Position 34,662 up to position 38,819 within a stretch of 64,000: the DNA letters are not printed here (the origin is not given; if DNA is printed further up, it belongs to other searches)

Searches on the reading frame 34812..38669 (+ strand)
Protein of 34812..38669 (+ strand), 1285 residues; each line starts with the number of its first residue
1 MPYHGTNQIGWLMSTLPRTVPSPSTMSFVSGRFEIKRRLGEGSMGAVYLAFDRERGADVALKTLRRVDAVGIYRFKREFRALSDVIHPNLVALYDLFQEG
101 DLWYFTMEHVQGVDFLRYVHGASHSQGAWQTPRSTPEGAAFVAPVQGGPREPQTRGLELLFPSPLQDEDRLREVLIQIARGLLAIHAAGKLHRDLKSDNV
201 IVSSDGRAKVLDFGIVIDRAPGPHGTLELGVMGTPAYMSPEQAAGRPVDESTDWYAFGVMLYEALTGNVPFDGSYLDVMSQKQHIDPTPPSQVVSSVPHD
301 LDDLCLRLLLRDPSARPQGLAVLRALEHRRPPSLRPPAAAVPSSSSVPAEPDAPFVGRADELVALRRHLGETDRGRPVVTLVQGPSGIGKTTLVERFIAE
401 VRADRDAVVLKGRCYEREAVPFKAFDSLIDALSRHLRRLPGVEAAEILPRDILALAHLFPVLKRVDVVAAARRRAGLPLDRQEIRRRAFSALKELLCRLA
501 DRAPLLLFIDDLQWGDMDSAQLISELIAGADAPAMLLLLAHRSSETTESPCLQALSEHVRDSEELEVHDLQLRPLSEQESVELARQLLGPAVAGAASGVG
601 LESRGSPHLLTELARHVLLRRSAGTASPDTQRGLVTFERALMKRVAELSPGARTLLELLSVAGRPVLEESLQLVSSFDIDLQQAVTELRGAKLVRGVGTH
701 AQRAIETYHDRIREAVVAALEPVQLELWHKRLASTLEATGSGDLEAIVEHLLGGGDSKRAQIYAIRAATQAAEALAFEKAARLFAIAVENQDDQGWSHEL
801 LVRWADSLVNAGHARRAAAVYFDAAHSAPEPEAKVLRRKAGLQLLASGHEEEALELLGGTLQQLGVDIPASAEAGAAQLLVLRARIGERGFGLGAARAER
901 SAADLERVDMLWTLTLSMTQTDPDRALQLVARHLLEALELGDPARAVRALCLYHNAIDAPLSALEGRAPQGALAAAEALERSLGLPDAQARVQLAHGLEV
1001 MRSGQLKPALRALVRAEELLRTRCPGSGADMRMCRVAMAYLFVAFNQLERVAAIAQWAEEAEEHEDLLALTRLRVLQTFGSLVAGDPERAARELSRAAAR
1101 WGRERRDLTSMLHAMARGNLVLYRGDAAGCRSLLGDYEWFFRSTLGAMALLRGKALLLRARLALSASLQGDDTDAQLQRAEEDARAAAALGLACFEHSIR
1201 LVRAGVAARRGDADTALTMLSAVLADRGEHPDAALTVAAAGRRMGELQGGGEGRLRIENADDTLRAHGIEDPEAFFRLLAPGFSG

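Call 15: search_protein_families(library=ncbifam, proteins=[window:34812-38669:+], max_evalue=0.01)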
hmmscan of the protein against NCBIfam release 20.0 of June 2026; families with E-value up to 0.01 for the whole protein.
window:34812-38669:+ (1285 aa): 12 families
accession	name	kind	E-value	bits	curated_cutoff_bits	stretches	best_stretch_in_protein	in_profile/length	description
NF033483.0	PknB_PASTA_kin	equivalog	5.2e-60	204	450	2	171-325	109-263/563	Stk1 family PASTA domain-containing Ser/Thr kinase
TIGR03903.1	TOMM_kin_cyc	equivalog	1.6e-47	162.1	705.75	3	334-780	462-910/1267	TOMM system kinase/cyclase fusion protein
NF047741.1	antiphage_MADS6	equivalog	2e-40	138.9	460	2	171-337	301-468/612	methylation-associated defense system protein kinase MAD6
NF009651.0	PRK13184.1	equivalog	2.8e-33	115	839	2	174-324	118-284/932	serine/threonine-protein kinase PknD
NF052427.1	StpK7MSMEG_1200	equivalog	1.1e-27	96.8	900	2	173-323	112-261/601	serine/threonine protein kinase StpK7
NF038150.1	lanthi_synth_IV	equivalog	2.2e-25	89.1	650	2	172-350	301-467/851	class IV lanthionine synthetase LanL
NF053615.1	SerThrKinAfsKStmc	equivalog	1.2e-21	77.1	1300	1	174-274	117-216/809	protein serine/threonine kinase AfsK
NF038151.1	lanthi_synth_III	equivalog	2.4e-14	52.7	575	2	170-264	337-422/833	class III lanthionine synthetase LanKC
NF058632.1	SerThrKinPrkT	equivalog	1.4e-09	37.4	280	1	32-121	22-113/322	serine/threonine protein kinase PrkT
NF043056.1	T4SS_LegK1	equivalog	0.00012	20.9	550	1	191-261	211-280/516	Dot/Icm T4SS effector kinase LegK1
NF001626.0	PRK00411.1-5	equivalog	0.0011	17.8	417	1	356-415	33-93/374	ORC1-type DNA replication protein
TIGR03724.2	arch_bud32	equivalog_domain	0.0099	15.4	125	0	173-215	89-130/193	KEOPS complex kinase/ATPase Bud32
